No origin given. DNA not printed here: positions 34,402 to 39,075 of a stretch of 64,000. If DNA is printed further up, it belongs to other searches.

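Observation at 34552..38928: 1458-aa NACHT NTPase with inverted architecture: NTPase first, long helical sensor-like region, acidic linker, C-terminal PD-(D/E)xK-like motif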

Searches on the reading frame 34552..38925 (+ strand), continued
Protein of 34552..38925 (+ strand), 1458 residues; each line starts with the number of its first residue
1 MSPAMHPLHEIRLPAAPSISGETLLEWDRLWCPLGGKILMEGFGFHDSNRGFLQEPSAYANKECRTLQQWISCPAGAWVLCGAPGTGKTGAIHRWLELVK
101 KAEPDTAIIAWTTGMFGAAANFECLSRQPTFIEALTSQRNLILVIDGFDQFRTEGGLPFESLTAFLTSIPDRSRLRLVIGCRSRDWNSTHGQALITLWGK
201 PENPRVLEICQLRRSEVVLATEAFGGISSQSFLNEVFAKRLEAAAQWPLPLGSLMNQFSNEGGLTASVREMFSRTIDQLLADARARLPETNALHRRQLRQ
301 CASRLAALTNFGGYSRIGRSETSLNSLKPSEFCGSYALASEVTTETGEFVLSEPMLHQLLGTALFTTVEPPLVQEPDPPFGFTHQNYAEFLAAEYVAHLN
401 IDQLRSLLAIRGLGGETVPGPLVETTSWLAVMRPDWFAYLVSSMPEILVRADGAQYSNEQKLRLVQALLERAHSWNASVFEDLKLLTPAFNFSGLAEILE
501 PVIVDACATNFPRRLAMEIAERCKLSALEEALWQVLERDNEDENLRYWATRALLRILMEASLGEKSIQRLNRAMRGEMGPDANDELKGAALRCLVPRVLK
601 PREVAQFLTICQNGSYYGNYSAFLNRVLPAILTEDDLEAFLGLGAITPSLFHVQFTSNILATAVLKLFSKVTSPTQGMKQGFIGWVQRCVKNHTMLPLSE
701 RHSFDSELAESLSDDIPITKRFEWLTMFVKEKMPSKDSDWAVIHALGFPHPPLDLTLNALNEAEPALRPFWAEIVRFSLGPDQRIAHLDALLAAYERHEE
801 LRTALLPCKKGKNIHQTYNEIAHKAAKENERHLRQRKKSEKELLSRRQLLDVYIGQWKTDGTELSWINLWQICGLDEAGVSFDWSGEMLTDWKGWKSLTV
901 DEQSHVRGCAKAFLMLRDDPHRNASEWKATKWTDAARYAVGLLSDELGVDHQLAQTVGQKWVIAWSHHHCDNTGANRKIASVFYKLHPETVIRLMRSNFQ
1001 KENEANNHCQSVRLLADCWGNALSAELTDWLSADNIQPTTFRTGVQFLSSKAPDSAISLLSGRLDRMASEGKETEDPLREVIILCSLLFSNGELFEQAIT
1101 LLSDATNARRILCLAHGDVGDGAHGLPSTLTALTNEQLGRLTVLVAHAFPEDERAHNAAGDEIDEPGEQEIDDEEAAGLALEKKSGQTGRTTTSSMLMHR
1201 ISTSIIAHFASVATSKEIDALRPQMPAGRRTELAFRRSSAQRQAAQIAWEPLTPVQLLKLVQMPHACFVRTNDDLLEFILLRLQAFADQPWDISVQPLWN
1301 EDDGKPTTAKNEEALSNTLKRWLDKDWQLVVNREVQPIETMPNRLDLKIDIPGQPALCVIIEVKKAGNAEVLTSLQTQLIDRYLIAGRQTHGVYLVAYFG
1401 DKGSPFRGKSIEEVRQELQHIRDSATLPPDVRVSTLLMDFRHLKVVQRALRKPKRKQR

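Call 32: find_encoding_contigs(protein=P0009, flank=10000, max_places=3)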
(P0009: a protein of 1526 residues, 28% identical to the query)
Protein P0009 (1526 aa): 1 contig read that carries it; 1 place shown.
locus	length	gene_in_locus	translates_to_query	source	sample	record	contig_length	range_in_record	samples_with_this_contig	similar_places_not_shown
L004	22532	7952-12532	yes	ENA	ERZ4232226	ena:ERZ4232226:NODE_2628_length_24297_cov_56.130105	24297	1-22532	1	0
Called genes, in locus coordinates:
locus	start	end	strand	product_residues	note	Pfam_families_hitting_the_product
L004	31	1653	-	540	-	PF04055:Radical_SAM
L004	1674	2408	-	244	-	-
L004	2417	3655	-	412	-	PF03033:Glyco_transf_28, PF04101:Glyco_tran_28_C, PF06722:EryCIII-like_C (weak)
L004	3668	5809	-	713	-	PF02310:B12-binding (weak), PF04055:Radical_SAM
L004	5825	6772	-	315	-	PF02668:TauD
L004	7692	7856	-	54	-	-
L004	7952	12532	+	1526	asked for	PF05729:NACHT (weak)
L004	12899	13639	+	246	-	-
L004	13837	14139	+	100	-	PF04956:TrbC (weak), PF18895:T4SS_pilin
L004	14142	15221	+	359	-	PF19590:TrbL_3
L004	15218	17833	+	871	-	PF01935:DUF87 (faint), PF12666:PrgI, PF11130:TraC_F_IV (weak), PF12846:AAA_10 (faint), PF19044:P-loop_TraG (weak)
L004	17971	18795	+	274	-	PF13406:SLT_2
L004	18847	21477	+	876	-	PF26449:DUF8128, PF01935:DUF87 (weak), PF10412:TrwB_AAD_bind (faint)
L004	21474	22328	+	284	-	PF13814:Replic_Relax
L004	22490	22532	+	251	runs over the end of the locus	-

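Call 34: find_related_loci(query=A1, collection=genome_contigs, flank=10000)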
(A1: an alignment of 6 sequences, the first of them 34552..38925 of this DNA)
Query A1 (1458 aa) in genome_contigs; peptide patterns used: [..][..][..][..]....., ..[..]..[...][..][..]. (x = any residue, [..] = any of these).
101 stretches matched a pattern, but none encodes a relative of the query by tblastn (E <= 1e-3).

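Call 60: search_protein_families(library=padloc, proteins=[L002:3732-4286:+, L002:4305-5375:+, L002:9913-10794:+, P0005, P0007], max_evalue=0.01)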
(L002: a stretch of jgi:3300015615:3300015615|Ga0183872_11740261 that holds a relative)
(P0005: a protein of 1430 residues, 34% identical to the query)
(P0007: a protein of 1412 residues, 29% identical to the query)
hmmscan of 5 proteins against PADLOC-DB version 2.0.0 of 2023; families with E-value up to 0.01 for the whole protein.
L002:3732-4286:+ (184 aa): 15 families
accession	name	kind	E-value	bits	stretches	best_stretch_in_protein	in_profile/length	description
PDLC04141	capP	-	7.1e-19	66.3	1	26-175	2-147/242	capP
PDLC03947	RmrA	-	1e-12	45.6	1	6-174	118-283/383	-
PDLC03944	RmrA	-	2.7e-12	44.5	1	25-174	124-276/384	-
PDLC03954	RmrA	-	4.8e-12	43.5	1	25-174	137-283/380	-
PDLC03952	RmrA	-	8.1e-12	42.7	1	21-183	145-304/395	-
PDLC03951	RmrA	-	7.5e-11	39.6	1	24-160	131-263/400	-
PDLC03948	RmrA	-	1.1e-10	39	1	97-181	207-289/397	-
PDLC03949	RmrA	-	3.3e-10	37.4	1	97-181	189-265/363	-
PDLC03953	RmrA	-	1.3e-09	35.8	1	97-159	208-258/373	-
PDLC03950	RmrA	-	1.1e-08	32.5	1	97-175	196-272/369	-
PDLC03945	RmrA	-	1.6e-08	32.1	1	98-174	209-286/394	-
PDLC03946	RmrA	-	7.2e-07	26.3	1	97-152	190-236/357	-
PDLC03956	RmrA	-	8.1e-06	23.1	1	98-173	207-278/399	-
PDLC03943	RmrA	-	8.5e-05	19.8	1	22-152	119-237/370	-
PDLC03955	RmrA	-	0.00015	19.1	1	97-152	214-259/371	-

L002:4305-5375:+ (356 aa): 0 families

L002:9913-10794:+ (293 aa): 0 families

P0005 (1430 aa): 0 families

P0007 (1412 aa): 0 families

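Call 74: find_encoding_contigs(protein=P0003, flank=5000, max_places=3)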
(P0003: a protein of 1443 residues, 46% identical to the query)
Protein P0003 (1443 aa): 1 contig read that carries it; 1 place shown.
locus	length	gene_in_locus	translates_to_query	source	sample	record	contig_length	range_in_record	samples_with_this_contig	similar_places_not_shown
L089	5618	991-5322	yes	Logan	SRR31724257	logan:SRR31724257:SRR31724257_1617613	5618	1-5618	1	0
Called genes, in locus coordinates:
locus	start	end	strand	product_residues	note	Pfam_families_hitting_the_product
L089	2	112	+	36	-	?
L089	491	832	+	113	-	-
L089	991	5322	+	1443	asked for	-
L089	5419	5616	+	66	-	?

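Call 75: find_encoding_contigs(protein=P0004, flank=5000, max_places=3)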
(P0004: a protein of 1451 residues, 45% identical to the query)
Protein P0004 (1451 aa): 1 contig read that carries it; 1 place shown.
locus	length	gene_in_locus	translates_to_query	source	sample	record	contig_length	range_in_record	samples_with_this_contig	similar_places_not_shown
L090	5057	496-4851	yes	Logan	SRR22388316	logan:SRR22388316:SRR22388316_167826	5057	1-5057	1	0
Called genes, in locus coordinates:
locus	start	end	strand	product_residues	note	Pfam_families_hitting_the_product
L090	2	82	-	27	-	?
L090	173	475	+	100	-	-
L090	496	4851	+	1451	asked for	-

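Call 79: search_solved_structures(query=A4, max_evalue=10, show_alignments=2)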
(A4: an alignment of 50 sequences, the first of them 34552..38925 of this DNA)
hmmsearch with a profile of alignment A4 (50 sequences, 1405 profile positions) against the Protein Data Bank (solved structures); distinct sequences matched with E-value up to 10: 76 (the best 60 are shown).
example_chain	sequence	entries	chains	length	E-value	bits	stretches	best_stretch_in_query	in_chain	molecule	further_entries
4zv6_A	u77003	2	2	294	4.2e-07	31.2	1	506-546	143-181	AlphaRep-7 | alpha-Rep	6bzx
6fsq_A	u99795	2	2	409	1.7e-06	29.2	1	458-546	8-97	alphaRep A3_bGFPD | A3_bGFPD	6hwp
6ft5_A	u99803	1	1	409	1.8e-06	29.2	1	458-546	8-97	alphaRep A3_A3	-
4xl5_C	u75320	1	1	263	3.3e-05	24.9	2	506-544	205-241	bGFP-A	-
9sah_A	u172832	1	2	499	3.4e-05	24.9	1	504-546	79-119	E4-NB2 synthetic fusion protein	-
5dcq_A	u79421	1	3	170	0.00012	23.1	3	486-547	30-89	artificial repeat proteins (alphaREP3)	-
8aw4_A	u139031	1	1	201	0.00018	22.5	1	509-546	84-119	ALPHAREP bB-E3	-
3ltj_A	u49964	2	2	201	0.00024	22.1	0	514-546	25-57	AlphaRep-4 | bA3-2: binder of A3 protein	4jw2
4xvp_D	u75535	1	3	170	0.00028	21.9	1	507-545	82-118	BGFP-C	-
3ltm_A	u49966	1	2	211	0.00032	21.7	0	486-545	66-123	Alpha-Rep4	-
6gx7_E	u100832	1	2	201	0.00033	21.6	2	472-546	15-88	iiiA5 ALPHAREP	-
6gwd_G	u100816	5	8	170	0.00051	21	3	505-546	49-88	iiH5 ALPHAREP | iih5 Alpha Repeating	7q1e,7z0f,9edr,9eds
6gwc_C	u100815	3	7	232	0.0013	19.6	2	483-546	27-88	iE5 ALPHAREP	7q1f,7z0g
9t1m_A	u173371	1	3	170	0.0019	19.1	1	472-546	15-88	Alpha Rep E4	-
9ip0_A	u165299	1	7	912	0.002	19.1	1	55-126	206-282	Chaperone protein ClpB1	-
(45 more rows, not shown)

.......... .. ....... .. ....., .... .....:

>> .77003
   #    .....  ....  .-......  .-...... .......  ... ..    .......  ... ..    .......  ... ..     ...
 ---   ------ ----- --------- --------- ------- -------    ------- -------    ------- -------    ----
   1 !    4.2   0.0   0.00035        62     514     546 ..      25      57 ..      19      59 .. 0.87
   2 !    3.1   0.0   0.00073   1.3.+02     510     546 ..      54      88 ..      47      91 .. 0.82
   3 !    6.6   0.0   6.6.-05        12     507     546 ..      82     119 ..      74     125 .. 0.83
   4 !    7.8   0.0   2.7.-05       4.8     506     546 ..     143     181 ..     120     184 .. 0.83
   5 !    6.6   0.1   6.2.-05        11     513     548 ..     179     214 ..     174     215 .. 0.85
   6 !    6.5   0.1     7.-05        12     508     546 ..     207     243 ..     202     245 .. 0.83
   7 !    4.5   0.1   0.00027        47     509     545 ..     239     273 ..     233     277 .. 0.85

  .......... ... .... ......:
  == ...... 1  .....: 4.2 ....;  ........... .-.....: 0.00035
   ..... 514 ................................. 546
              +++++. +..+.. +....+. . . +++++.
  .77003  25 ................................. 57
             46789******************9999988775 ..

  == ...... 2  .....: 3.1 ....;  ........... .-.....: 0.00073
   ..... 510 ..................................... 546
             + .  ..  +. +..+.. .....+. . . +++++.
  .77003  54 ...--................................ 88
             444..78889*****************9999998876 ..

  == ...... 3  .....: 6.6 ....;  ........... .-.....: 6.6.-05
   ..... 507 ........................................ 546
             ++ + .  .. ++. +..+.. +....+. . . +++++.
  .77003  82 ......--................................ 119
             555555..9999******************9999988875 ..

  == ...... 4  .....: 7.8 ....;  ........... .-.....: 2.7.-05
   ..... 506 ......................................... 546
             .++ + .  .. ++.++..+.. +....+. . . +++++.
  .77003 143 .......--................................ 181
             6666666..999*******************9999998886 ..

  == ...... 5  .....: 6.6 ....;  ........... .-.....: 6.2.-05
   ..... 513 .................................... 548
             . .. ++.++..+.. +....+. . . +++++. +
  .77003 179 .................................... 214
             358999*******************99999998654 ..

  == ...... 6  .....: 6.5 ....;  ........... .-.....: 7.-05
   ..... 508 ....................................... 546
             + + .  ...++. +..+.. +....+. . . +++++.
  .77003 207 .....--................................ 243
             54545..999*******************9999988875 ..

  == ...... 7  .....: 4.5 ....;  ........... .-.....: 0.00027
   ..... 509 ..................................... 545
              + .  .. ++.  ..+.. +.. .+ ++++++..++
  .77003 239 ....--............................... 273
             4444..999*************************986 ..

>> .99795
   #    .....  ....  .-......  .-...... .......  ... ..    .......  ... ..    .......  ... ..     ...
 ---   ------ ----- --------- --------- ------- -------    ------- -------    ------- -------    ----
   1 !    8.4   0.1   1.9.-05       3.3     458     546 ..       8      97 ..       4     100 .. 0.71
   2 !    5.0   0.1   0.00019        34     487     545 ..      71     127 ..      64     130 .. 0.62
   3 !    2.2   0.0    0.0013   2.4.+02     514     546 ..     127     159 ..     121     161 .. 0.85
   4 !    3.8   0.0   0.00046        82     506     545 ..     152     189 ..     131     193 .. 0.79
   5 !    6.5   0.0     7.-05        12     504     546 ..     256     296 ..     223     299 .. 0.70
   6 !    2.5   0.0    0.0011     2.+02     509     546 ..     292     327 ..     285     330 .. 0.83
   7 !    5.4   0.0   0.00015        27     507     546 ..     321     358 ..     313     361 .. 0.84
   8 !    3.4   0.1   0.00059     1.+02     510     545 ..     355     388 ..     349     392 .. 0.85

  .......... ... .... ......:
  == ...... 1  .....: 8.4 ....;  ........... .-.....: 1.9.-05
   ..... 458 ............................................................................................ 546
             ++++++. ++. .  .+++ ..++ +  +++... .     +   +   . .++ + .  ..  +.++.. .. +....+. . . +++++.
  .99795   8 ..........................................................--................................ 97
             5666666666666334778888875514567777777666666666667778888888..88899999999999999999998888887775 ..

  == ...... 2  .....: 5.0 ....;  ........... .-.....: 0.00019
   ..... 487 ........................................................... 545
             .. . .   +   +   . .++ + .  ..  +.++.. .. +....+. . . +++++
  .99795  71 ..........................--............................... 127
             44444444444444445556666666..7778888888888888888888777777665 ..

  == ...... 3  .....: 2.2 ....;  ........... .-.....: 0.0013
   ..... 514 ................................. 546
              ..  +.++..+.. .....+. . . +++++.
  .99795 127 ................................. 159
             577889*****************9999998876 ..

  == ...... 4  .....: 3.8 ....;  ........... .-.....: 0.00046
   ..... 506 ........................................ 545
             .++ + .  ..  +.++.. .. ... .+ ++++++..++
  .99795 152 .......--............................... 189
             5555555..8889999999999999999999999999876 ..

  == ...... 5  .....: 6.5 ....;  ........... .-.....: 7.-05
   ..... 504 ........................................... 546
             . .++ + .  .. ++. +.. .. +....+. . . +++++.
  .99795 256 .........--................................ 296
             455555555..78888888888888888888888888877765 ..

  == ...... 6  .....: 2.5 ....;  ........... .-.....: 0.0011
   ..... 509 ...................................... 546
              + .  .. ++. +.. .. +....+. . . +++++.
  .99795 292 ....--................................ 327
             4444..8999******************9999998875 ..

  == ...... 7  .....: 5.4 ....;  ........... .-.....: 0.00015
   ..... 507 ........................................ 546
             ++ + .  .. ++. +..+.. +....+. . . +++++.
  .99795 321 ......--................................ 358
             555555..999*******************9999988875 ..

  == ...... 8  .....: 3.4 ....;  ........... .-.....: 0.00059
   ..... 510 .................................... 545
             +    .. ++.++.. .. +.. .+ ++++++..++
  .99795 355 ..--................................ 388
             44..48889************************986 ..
